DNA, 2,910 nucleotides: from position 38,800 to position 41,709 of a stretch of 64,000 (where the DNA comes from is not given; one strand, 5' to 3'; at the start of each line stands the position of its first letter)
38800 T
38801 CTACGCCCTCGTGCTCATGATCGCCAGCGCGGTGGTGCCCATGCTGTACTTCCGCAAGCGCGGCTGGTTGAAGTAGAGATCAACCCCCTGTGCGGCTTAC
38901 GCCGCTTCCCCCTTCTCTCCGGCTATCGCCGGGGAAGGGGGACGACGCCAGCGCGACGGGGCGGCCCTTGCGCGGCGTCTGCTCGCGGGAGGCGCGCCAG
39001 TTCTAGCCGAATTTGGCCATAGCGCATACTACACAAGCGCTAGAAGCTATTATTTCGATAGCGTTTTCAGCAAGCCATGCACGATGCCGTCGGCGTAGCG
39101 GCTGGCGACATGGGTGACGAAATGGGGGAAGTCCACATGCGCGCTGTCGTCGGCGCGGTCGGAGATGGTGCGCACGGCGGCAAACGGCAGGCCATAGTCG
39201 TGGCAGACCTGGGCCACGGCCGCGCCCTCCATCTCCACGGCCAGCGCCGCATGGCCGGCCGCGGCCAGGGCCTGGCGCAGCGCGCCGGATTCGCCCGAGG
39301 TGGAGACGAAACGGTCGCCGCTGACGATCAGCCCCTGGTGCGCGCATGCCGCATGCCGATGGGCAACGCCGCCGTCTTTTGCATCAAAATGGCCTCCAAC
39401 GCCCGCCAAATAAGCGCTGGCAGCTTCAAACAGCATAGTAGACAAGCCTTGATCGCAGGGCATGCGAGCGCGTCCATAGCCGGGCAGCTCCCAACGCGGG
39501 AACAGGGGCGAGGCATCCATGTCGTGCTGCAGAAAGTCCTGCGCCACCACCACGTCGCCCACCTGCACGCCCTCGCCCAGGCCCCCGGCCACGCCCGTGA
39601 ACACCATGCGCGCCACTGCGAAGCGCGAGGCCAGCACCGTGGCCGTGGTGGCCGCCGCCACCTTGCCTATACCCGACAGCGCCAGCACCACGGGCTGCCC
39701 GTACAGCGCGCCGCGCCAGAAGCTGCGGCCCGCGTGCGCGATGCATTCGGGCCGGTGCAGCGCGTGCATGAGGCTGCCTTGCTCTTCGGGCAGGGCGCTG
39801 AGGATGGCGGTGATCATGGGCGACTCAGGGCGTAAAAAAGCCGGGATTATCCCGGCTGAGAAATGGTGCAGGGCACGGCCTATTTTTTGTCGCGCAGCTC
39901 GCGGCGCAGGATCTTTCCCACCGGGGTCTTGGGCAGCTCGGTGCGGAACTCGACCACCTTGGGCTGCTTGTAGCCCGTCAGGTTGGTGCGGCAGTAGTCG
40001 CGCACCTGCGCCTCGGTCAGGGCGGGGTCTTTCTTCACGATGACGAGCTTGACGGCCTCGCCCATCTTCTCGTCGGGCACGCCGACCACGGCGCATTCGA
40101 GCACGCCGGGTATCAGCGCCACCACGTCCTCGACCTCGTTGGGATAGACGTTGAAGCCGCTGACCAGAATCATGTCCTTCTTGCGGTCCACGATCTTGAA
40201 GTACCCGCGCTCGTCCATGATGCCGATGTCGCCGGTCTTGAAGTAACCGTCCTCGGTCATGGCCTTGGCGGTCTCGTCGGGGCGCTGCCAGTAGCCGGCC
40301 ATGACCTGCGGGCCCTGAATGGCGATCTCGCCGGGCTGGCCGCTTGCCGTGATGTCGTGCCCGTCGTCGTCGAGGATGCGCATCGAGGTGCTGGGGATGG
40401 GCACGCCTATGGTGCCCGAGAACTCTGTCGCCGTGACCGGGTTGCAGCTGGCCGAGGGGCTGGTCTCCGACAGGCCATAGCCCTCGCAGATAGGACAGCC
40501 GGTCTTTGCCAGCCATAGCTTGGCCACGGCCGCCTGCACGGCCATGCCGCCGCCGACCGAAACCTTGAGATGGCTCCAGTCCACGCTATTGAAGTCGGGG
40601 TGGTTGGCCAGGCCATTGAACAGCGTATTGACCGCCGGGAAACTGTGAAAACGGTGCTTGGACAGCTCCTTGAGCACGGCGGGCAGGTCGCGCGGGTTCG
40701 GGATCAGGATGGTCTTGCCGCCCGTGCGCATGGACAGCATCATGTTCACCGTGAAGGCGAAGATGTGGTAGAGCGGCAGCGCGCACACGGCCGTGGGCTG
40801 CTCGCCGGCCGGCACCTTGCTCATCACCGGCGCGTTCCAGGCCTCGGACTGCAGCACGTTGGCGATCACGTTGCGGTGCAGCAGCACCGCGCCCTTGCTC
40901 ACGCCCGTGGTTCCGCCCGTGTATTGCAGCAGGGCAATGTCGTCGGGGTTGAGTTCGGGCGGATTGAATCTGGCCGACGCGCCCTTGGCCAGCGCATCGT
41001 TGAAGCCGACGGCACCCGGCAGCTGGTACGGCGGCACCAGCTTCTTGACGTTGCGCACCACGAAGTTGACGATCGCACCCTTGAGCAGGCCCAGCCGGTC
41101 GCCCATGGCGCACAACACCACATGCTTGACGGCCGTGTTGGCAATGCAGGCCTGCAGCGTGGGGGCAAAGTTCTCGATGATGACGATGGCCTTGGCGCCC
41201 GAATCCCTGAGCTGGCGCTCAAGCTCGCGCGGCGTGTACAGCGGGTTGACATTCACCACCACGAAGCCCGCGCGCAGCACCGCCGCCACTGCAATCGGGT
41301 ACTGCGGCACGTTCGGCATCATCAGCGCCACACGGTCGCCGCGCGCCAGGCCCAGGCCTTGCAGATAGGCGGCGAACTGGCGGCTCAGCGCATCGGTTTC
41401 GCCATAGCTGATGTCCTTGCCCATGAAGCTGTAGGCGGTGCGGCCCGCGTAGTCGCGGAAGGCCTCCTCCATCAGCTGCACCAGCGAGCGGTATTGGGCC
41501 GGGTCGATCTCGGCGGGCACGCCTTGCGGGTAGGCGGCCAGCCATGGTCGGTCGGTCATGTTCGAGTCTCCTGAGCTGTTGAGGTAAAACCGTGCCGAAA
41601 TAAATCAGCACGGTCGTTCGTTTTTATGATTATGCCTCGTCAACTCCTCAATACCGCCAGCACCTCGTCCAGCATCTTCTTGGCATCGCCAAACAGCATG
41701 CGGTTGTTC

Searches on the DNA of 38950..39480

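Call 35: search_rna_families(source=window, start=38950, end=39480, threshold=evalue, max_evalue=10)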
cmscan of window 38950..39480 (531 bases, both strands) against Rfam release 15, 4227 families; matches with E-value up to 10: 2.
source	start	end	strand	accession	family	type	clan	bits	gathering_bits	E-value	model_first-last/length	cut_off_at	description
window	39150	39250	-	RF00942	mir-1224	Gene; miRNA;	-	18.3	105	1.6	1-86/86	no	mir-1224 microRNA precursor family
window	39160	39238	+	RF00647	MIR164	Gene; miRNA;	-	14.6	64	5.3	1-68/68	no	MIR164 microRNA precursor family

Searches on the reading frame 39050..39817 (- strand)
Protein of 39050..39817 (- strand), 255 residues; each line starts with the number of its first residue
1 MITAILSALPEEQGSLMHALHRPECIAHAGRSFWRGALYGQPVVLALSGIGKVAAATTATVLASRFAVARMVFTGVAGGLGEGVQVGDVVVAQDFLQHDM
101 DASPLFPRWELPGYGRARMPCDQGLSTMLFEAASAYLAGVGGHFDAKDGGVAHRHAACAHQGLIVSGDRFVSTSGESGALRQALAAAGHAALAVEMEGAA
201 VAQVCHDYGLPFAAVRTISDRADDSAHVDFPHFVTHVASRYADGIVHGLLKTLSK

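Call 74: search_solved_structures(query=window:39050-39817:-, show_alignments=2, max_evalue=0.00001)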
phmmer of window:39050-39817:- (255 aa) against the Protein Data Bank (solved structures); distinct sequences matched with E-value up to 0.00001: 40.
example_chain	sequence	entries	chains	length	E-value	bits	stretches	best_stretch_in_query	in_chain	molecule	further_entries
3eei_A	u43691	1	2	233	2.2e-32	115.8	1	3-243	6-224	5-methylthioadenosine nucleosidase/S-adenosylhomocysteine nucleosidase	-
4g89_A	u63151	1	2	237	2.9e-31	112.1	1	4-254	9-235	5'-methylthioadenosine/S-adenosylhomocysteine nucleosidase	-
4qez_B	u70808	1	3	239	1.4e-30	109.8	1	3-246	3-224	5'-methylthioadenosine/S-adenosylhomocysteine nucleosidase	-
3o4v_A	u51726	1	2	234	8.2e-30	107.3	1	4-253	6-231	MTA/SAH nucleosidase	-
1jys_A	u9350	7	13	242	9.5e-30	107.1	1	4-253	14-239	MTA/SAH nucleosidase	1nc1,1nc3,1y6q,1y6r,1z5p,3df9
4wkc_A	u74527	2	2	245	9.9e-30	107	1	4-253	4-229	5'-methylthioadenosine/S-adenosylhomocysteine nucleosidase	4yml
1z5n_A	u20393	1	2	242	1.8e-29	106.2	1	4-253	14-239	MTA/SAH nucleosidase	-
1z5o_A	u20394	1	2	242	3.9e-29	105.1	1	4-253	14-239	MTA/SAH nucleosidase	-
4f1w_A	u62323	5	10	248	5.4e-29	104.6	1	4-250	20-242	5'-methylthioadenosine/S-adenosylhomocysteine nucleosidase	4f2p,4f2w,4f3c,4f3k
3bl6_A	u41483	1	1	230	1e-28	103.7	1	2-239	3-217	5'-methylthioadenosine nucleosidase/S-adenosylhomocysteine nucleosidase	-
1zos_A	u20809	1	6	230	1.2e-28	103.5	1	4-251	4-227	5'-methylthioadenosine / S-adenosylhomocysteine nucleosidase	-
4x24_A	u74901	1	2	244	1.2e-28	103.5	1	4-245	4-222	5'-methylthioadenosine/S-adenosylhomocysteine nucleosidase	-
6if8_A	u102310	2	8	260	1.3e-28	103.4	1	4-246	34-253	5'-methylthioadenosine/S-adenosylhomocysteine nucleosidase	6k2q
4gmh_A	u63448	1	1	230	1.7e-28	103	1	4-239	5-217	5'-methylthioadenosine/S-adenosylhomocysteine nucleosidase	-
4wkb_A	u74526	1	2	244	4.4e-28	101.7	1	4-245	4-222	5'-methylthioadenosine/S-adenosylhomocysteine nucleosidase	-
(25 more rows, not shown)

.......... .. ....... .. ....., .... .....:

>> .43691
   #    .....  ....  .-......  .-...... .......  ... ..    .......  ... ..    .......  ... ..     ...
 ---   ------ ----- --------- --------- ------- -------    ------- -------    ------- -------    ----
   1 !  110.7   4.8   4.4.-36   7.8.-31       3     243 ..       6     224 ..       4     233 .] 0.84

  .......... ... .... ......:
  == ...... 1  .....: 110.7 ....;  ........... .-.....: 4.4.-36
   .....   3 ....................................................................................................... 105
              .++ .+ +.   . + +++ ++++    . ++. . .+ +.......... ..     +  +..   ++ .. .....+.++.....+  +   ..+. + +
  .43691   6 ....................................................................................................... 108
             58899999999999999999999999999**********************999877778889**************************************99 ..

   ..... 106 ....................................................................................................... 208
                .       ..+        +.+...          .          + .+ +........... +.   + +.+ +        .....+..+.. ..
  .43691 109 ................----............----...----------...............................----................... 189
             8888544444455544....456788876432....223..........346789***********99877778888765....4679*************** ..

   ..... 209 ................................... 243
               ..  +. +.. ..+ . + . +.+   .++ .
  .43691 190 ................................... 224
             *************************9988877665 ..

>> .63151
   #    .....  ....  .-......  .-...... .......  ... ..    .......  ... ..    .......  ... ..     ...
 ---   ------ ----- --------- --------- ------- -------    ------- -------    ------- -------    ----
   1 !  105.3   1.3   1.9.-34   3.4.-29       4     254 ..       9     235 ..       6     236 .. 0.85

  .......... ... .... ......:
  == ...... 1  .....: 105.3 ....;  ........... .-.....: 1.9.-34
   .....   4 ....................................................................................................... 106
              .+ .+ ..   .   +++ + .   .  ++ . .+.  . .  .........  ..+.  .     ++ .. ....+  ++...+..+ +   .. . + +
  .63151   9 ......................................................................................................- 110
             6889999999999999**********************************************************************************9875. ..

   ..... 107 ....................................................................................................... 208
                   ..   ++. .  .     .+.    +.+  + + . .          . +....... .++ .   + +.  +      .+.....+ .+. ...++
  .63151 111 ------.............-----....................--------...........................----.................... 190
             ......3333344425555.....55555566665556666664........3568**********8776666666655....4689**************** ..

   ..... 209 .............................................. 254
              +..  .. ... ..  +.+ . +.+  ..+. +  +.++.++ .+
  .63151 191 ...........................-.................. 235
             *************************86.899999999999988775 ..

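Call 77: search_protein_families(library=pfam, proteins=[window:39050-39817:-], max_evalue=0.00001)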
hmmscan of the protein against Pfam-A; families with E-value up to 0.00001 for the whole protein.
window:39050-39817:- (255 aa): 1 family
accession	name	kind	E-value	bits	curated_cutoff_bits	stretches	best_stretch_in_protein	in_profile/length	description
PF01048.26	PNP_UDP_1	-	2e-45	155.5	25.1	1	4-250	3-232/233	Phosphorylase superfamily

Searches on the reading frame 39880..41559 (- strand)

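Call 77: search_protein_families(library=pfam, proteins=[window:39880-41559:-], max_evalue=0.00001)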
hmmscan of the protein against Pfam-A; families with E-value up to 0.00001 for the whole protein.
window:39880-41559:- (559 aa): 2 families
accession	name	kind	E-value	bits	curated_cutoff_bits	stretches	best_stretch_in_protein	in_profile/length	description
PF00501.34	AMP-binding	-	1.3e-91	307.7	29.9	1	31-424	2-384/384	AMP-binding enzyme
PF13193.12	AMP-binding_C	-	3.7e-18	66.7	24.5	1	475-549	1-76/76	AMP-binding enzyme C-terminal domain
